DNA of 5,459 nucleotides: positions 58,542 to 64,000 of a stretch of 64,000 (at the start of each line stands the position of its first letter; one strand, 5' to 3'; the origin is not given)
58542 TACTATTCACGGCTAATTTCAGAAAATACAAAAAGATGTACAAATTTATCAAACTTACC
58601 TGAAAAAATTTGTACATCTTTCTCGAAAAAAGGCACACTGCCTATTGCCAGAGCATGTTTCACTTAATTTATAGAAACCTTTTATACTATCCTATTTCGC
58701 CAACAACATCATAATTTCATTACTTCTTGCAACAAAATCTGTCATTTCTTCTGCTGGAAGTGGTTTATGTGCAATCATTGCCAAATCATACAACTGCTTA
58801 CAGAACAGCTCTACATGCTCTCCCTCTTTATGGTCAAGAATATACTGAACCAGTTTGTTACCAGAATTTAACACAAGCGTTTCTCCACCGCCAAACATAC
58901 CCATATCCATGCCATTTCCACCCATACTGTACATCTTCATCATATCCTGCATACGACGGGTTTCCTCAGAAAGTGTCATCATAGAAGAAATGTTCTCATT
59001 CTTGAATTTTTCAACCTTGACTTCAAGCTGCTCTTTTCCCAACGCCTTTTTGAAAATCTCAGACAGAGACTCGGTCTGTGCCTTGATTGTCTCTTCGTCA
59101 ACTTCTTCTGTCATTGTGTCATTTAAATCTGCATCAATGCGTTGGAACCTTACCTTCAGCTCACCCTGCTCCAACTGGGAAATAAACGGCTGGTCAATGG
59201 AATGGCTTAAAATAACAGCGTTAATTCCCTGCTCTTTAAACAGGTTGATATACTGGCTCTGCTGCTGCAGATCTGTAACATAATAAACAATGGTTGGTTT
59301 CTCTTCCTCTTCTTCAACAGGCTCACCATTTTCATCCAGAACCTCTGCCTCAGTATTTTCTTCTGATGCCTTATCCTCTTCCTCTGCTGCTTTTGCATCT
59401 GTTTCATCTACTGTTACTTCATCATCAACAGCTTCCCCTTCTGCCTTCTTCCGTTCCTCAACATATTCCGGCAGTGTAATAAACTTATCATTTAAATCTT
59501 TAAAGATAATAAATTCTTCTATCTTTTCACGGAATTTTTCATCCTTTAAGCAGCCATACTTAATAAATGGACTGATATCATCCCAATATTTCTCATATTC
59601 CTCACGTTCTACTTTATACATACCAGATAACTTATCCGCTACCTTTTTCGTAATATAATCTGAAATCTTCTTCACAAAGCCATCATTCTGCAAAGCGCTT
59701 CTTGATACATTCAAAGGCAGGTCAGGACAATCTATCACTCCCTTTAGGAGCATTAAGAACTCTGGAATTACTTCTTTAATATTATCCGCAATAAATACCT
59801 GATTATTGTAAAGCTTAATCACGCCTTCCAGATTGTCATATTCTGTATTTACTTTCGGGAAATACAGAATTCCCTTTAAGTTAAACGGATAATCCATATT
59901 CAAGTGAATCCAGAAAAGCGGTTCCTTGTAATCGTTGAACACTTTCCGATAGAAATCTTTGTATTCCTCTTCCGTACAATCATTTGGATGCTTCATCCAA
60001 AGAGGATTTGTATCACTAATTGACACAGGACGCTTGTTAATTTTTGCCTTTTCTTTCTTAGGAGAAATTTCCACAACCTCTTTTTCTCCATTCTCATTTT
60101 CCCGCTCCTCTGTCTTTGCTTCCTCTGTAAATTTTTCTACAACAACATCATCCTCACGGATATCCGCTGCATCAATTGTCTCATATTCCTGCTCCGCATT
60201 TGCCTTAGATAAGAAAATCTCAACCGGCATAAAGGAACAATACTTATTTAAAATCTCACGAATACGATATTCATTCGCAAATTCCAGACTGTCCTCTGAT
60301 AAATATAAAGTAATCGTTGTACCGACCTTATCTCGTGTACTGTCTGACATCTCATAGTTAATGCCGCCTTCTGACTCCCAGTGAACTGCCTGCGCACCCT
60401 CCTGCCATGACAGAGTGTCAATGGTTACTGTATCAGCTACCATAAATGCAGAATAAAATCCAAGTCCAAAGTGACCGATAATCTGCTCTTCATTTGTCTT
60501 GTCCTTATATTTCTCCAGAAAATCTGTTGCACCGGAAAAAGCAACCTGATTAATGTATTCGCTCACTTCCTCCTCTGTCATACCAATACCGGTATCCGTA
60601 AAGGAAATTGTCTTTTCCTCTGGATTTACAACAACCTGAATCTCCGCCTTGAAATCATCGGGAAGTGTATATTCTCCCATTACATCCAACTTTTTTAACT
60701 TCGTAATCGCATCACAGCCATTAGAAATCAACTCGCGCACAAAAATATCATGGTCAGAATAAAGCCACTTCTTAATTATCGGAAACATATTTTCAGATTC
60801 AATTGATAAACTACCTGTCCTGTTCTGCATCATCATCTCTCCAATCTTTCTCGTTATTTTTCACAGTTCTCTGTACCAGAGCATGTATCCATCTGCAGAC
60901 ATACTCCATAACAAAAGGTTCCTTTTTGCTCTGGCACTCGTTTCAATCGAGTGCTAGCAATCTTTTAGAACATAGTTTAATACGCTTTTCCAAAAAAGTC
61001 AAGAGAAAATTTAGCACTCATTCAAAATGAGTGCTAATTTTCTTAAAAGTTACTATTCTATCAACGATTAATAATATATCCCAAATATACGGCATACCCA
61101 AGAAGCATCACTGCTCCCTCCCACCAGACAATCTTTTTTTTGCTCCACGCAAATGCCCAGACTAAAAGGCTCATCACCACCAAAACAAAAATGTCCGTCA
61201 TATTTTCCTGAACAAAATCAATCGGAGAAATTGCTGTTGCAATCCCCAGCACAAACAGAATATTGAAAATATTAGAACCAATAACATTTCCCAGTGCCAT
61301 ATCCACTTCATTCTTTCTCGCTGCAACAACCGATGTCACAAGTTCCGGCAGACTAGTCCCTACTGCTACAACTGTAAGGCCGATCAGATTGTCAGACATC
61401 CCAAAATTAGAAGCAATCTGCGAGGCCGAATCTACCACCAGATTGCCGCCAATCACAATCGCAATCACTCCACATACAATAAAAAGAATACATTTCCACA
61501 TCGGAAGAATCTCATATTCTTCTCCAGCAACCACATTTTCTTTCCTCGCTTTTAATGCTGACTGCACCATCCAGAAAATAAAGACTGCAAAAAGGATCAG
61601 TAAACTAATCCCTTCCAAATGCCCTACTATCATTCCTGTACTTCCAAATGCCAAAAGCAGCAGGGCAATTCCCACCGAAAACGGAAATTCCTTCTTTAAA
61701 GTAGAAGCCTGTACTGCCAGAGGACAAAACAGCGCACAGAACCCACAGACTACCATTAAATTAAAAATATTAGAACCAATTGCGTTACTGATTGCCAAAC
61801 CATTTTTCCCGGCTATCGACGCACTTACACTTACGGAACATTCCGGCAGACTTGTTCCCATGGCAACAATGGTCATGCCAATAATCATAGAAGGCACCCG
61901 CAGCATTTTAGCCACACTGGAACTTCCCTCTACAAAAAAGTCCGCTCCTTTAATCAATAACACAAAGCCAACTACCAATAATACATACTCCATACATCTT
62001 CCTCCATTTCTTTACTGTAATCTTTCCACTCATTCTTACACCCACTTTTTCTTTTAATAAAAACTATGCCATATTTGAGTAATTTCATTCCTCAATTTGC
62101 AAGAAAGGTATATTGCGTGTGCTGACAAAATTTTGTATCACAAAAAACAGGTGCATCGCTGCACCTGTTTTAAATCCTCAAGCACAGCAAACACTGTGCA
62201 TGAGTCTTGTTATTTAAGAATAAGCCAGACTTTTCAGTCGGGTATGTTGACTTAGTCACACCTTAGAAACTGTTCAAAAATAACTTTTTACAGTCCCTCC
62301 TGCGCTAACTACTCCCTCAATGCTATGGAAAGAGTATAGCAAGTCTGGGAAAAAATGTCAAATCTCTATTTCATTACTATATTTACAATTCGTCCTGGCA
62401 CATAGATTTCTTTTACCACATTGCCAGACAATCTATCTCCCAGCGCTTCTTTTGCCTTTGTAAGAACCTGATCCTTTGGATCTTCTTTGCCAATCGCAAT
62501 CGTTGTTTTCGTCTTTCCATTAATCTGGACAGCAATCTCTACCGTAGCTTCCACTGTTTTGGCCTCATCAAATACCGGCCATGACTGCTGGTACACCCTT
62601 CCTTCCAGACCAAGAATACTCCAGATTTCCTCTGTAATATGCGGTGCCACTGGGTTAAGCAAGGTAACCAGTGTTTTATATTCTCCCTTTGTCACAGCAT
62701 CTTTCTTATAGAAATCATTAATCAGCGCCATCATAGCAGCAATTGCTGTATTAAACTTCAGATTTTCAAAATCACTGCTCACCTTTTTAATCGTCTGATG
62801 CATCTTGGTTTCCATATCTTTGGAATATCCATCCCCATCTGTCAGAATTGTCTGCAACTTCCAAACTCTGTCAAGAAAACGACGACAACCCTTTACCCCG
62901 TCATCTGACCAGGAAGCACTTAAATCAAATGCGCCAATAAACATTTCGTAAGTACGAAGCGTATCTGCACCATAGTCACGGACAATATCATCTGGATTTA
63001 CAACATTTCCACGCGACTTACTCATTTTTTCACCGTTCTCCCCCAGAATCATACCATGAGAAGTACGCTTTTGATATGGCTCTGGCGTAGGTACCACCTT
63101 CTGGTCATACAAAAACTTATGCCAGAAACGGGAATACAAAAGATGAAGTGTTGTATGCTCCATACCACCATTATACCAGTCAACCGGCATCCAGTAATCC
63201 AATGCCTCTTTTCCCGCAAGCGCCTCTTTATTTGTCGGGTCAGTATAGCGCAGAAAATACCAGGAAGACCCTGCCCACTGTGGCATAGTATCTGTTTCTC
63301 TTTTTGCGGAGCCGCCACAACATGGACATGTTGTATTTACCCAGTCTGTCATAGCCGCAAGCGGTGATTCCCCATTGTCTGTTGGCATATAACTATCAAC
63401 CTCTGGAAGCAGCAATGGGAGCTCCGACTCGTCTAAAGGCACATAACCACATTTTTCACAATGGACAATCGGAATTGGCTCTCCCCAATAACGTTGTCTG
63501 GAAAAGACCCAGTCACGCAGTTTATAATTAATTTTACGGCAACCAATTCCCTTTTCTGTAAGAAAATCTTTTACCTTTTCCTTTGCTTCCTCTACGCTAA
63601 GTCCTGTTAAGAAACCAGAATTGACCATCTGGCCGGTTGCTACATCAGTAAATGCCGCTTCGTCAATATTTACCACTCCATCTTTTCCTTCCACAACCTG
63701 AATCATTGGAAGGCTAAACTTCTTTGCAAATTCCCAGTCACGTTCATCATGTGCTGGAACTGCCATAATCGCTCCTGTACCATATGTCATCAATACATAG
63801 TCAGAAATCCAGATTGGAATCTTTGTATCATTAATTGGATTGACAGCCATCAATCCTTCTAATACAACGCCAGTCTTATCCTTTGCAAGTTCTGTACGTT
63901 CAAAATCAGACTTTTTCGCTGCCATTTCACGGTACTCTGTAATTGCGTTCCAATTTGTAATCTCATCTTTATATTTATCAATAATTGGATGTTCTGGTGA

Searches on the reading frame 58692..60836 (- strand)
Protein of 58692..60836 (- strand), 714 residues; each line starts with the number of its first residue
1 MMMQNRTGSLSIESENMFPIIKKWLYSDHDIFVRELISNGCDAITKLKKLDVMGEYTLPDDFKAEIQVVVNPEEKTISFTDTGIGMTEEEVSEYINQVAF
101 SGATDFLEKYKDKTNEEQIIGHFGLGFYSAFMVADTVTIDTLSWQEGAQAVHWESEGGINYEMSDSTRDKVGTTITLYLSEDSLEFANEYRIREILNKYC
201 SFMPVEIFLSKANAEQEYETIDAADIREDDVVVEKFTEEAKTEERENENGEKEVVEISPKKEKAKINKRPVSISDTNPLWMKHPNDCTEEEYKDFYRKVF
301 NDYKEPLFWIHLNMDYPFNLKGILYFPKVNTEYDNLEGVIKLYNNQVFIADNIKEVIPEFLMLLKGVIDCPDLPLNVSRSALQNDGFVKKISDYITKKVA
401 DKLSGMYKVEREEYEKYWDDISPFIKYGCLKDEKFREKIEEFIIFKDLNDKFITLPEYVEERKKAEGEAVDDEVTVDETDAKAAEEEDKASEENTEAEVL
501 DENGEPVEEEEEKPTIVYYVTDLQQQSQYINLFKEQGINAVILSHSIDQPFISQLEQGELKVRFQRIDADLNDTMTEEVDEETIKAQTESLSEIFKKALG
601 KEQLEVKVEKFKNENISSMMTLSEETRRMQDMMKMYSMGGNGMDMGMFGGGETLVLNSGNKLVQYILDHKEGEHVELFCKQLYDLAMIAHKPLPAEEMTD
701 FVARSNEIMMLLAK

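Call 60: search_protein_families(library=pfam, proteins=[window:58692-60836:-], max_evalue=0.00001)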
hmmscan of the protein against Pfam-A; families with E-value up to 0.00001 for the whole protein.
window:58692-60836:- (714 aa): 2 families
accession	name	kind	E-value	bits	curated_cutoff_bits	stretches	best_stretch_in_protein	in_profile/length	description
PF00183.23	HSP90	-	3.5e-59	201.6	24.4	1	185-465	1-281/518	Hsp90 protein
PF13589.12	HATPase_c_3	-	1.5e-09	38.4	25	1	33-148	7-97/137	Histidine kinase-, DNA gyrase B-, and HSP90-like ATPase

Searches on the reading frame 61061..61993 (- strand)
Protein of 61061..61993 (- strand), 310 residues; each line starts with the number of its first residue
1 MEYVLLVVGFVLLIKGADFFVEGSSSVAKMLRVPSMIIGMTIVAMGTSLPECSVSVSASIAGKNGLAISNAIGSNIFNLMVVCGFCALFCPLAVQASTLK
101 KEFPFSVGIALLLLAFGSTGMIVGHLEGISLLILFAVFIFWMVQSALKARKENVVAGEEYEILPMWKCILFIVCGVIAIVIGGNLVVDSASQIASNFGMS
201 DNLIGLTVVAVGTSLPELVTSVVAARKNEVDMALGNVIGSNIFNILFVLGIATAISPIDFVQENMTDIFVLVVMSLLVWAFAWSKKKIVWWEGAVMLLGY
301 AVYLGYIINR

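Call 60: search_protein_families(library=pfam, proteins=[window:61061-61993:-], max_evalue=0.00001)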
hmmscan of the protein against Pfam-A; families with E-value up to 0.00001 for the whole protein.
window:61061-61993:- (310 aa): 1 family
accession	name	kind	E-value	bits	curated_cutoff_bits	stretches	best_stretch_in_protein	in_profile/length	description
PF01699.29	Na_Ca_ex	-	4.7e-67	225.1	24.9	2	169-308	3-150/151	Sodium/calcium exchanger protein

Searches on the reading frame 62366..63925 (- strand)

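Call 60: search_protein_families(library=pfam, proteins=[window:62366-63925:-], max_evalue=0.00001)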
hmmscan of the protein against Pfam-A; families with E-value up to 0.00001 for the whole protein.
window:62366-63925:- (519 aa): 4 families
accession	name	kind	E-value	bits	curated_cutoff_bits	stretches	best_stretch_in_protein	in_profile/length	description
PF13603.12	tRNA-synt_1_2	-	3.2e-37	128.2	25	1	4-122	67-184/185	Leucyl-tRNA synthetase, editing domain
PF08264.19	Anticodon_1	-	2.1e-21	76.8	25.1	1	369-485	2-145/148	Anticodon-binding domain of tRNA ligase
PF00133.28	tRNA-synt_1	-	6.2e-21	75.1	22.7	1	136-326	228-401/414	tRNA synthetases class I (I, L, M and V)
PF09334.17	tRNA-synt_1g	-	1.1e-06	28.1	20.1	0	287-330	315-357/391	tRNA synthetases class I (M)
